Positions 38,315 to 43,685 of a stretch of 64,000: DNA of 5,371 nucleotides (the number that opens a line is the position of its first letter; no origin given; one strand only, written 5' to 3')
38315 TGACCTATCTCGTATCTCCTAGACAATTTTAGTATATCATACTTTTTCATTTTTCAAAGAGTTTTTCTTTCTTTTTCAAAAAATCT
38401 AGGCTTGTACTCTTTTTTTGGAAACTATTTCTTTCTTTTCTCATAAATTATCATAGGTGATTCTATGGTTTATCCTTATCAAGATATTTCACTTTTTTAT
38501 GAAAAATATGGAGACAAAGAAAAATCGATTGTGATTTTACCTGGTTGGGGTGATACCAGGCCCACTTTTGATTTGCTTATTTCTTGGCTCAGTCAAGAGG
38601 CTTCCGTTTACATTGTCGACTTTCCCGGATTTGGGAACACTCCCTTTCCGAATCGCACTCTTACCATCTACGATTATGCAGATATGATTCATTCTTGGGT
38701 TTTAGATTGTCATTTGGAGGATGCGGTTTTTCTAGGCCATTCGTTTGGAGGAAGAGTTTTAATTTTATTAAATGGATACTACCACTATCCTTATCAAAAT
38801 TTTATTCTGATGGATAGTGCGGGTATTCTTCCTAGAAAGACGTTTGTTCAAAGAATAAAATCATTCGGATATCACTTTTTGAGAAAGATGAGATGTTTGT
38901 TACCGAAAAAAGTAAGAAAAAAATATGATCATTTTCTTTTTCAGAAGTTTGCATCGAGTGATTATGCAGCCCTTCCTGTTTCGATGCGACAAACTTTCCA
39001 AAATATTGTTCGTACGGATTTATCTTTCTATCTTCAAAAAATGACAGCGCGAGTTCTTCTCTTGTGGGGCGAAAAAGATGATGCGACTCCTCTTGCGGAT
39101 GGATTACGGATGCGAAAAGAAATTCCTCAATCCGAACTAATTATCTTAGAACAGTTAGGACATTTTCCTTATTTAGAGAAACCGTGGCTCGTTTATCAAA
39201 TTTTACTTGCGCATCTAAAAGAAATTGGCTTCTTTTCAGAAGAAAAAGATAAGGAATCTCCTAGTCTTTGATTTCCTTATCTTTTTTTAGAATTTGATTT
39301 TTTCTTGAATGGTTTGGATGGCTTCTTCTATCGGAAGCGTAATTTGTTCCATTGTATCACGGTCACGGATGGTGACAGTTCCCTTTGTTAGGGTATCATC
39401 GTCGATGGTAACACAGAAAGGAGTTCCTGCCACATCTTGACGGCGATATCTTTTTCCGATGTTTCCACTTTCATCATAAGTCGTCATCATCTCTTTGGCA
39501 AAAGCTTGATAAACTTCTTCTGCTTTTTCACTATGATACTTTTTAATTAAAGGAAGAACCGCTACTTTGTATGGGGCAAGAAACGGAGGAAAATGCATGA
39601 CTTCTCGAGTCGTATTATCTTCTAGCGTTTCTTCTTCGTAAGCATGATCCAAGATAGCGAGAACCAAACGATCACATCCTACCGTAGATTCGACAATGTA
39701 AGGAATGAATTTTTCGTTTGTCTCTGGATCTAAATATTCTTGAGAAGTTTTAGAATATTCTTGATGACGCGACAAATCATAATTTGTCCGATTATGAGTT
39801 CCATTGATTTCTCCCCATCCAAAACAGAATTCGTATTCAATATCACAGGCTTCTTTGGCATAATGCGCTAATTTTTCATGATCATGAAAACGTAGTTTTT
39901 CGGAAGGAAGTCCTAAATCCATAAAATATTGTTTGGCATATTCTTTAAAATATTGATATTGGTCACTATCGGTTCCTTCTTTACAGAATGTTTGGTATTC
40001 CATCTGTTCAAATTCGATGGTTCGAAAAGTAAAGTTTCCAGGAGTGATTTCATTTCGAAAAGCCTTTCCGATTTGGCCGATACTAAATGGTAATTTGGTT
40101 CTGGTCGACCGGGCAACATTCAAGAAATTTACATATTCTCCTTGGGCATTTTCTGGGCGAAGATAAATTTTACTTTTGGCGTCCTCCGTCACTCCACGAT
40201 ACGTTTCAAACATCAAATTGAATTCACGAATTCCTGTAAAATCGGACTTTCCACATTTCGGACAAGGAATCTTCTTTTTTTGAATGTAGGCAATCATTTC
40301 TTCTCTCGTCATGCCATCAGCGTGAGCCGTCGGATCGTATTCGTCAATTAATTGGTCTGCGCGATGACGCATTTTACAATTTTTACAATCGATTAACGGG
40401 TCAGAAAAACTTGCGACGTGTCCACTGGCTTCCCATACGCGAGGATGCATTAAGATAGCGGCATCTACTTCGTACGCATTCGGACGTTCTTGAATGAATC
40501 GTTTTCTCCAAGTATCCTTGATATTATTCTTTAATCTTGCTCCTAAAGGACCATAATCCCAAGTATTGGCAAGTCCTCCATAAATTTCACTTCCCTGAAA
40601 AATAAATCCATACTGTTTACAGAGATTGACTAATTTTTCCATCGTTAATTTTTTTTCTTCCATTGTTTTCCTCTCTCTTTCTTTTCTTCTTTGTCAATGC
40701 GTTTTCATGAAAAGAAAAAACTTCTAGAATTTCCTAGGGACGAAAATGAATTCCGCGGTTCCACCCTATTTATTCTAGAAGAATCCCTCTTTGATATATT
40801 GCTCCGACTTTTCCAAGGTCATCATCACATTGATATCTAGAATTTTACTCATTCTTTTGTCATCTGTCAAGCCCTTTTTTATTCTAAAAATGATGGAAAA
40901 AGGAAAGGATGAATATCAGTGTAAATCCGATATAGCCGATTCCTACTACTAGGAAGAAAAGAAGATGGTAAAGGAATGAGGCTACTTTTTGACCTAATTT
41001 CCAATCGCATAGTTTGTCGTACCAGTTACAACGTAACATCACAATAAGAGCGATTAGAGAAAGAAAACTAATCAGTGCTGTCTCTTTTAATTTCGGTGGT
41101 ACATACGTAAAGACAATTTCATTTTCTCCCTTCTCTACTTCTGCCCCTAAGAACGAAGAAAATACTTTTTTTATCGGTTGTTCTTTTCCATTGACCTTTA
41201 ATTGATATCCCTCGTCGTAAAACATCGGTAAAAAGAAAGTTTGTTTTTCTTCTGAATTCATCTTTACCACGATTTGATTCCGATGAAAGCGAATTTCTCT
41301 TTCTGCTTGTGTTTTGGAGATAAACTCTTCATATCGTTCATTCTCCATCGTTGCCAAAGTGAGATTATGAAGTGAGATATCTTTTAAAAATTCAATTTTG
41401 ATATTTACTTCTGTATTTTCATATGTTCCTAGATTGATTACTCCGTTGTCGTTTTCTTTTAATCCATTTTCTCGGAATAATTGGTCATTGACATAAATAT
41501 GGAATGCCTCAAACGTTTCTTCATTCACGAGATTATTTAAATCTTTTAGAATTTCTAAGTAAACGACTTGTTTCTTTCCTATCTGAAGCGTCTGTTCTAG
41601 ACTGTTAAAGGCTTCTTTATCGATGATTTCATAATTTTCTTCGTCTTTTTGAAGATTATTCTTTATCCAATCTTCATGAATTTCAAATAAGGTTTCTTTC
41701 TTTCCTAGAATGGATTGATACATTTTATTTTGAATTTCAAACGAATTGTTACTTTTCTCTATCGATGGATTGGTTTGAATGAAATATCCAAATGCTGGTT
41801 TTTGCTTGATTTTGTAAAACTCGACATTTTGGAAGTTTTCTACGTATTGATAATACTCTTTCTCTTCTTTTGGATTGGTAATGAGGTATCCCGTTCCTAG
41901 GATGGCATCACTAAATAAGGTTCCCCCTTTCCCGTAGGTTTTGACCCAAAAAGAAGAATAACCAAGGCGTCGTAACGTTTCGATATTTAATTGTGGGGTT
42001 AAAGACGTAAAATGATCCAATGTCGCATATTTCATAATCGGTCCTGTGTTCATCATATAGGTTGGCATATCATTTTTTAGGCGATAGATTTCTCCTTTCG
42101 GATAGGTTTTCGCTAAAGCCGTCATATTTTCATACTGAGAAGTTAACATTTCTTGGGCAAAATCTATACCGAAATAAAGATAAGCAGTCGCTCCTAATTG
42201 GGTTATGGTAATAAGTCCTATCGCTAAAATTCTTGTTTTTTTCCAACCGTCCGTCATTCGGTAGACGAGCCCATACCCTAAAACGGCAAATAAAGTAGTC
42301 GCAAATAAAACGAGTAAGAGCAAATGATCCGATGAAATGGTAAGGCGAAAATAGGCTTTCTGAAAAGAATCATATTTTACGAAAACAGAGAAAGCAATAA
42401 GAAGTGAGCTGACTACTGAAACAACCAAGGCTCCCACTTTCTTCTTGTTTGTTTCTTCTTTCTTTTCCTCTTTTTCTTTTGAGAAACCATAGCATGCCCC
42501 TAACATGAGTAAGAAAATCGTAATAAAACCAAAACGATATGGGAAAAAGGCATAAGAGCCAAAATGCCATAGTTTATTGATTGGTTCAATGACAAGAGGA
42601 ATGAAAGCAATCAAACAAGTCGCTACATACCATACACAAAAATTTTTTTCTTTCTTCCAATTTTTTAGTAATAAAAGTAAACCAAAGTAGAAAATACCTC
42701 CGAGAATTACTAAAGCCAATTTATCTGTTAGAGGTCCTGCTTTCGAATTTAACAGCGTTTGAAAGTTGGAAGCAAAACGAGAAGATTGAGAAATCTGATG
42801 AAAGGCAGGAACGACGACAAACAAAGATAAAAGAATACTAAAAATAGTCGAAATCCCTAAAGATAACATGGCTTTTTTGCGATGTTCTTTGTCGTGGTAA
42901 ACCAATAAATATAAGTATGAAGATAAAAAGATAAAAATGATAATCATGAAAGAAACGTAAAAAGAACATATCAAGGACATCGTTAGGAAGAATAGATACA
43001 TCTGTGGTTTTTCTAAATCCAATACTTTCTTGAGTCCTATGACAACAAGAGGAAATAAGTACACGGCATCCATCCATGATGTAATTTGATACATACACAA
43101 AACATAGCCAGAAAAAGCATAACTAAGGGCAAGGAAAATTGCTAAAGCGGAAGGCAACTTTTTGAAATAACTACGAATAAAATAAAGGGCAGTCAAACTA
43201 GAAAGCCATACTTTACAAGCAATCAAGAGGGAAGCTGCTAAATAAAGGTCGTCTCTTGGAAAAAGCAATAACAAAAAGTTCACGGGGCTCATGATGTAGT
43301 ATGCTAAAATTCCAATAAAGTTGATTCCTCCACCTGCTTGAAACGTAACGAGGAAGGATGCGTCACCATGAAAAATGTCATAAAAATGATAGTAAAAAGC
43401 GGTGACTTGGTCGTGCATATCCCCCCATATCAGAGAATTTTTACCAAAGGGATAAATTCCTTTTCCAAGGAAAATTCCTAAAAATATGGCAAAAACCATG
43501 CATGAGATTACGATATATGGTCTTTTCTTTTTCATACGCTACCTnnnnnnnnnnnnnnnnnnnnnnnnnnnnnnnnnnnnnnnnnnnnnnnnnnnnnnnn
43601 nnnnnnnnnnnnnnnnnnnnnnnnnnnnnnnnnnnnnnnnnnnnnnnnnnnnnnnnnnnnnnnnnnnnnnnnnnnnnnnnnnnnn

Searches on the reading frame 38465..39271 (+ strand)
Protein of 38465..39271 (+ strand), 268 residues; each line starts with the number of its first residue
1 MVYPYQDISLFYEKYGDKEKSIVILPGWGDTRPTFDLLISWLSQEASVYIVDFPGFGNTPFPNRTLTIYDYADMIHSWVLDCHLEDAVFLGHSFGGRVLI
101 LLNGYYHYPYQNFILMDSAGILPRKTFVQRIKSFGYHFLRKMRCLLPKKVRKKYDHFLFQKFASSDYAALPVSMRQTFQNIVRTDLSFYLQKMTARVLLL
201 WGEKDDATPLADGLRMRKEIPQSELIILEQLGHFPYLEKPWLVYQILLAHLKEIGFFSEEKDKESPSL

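Call 35: search_protein_families(library=pfam, proteins=[window:38465-39271:+], max_evalue=0.0001)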
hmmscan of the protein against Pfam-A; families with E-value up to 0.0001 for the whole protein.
window:38465-39271:+ (268 aa): 3 families
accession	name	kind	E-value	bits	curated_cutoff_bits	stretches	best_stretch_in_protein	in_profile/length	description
PF12697.13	Abhydrolase_6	-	6.1e-17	63.4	26.3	1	22-240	1-211/217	Alpha/beta hydrolase family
PF00561.26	Abhydrolase_1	-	1e-16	61.8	25.8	1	21-240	2-245/245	alpha/beta hydrolase fold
PF12146.15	Hydrolase_4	-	6.8e-08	32.5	27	1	18-238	3-237/239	Serine aminopeptidase, S33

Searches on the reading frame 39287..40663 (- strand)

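Call 35: search_protein_families(library=pfam, proteins=[window:39287-40663:-], max_evalue=0.0001)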
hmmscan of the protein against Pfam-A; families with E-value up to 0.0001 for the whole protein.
window:39287-40663:- (458 aa): 2 families
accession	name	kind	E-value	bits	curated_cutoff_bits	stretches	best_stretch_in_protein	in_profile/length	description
PF03129.25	HGTP_anticodon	-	6e-23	81.3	21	1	366-455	1-94/94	Anticodon binding domain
PF00587.30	tRNA-synt_2b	-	1.4e-13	51.7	29.3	1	160-340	5-178/179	tRNA synthetase class II core domain (G, H, P, S and T)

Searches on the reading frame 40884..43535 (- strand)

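Call 35: search_protein_families(library=pfam, proteins=[window:40884-43535:-], max_evalue=0.0001)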
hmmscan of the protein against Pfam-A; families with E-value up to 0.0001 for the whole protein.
window:40884-43535:- (883 aa): 1 family
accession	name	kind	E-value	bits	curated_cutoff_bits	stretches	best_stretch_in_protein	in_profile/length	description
PF09586.16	YfhO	-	2.9e-115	387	28.5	1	13-823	4-835/835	Bacterial membrane protein YfhO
